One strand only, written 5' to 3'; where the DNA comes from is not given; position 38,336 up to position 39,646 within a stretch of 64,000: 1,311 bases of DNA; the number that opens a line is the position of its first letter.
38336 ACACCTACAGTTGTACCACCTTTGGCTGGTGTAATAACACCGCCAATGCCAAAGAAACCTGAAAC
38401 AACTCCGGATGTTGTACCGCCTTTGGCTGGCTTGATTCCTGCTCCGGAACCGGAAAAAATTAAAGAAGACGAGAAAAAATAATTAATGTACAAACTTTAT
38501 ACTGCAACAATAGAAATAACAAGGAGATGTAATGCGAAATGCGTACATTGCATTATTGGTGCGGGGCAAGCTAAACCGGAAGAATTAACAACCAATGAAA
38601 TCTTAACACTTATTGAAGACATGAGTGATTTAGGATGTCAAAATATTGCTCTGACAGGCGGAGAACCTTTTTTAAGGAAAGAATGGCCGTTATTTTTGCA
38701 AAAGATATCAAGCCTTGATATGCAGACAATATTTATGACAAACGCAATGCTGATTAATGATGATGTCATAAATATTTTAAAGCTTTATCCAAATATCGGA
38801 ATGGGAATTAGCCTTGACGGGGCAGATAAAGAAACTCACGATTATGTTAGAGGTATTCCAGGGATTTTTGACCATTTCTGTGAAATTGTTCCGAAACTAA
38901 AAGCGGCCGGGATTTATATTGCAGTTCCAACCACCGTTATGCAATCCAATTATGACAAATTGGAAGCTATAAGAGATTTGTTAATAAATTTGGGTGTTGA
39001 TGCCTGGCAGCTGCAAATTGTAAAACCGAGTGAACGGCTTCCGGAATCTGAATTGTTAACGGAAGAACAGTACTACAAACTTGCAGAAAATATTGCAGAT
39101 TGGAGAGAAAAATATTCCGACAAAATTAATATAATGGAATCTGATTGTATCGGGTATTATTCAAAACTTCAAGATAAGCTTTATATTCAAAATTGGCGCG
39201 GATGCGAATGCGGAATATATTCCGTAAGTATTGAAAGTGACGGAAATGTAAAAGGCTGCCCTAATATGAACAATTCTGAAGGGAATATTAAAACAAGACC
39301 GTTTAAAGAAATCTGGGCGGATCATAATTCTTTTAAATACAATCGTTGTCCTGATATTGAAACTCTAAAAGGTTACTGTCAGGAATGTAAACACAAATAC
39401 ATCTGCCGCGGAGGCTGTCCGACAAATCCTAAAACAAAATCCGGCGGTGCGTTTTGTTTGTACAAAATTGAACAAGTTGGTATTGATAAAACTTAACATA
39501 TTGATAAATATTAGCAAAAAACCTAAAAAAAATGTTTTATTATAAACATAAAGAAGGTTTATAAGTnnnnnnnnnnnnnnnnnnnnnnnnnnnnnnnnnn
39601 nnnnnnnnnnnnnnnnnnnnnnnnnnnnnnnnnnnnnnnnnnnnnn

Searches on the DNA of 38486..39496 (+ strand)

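Call 95: search_rna_families(sources=[L025, L037, L012, L036], threshold=evalue, max_evalue=0.05)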
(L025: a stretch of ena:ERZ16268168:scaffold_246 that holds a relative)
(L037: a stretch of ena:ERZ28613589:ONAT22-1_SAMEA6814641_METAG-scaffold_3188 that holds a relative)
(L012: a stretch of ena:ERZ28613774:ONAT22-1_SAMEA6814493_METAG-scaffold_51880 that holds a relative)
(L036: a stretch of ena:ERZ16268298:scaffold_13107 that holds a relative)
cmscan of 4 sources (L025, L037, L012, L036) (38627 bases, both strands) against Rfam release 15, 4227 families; matches with E-value up to 0.05: 2.
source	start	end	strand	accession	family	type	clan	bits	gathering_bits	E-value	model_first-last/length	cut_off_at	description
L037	10821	10915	-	RF02053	STnc430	Gene; sRNA;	-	36.5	47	0.027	1-162/162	no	Enterobacterial sRNA STnc430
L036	6761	6882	+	RF02053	STnc430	Gene; sRNA;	-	36.2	47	0.03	1-162/162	no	Enterobacterial sRNA STnc430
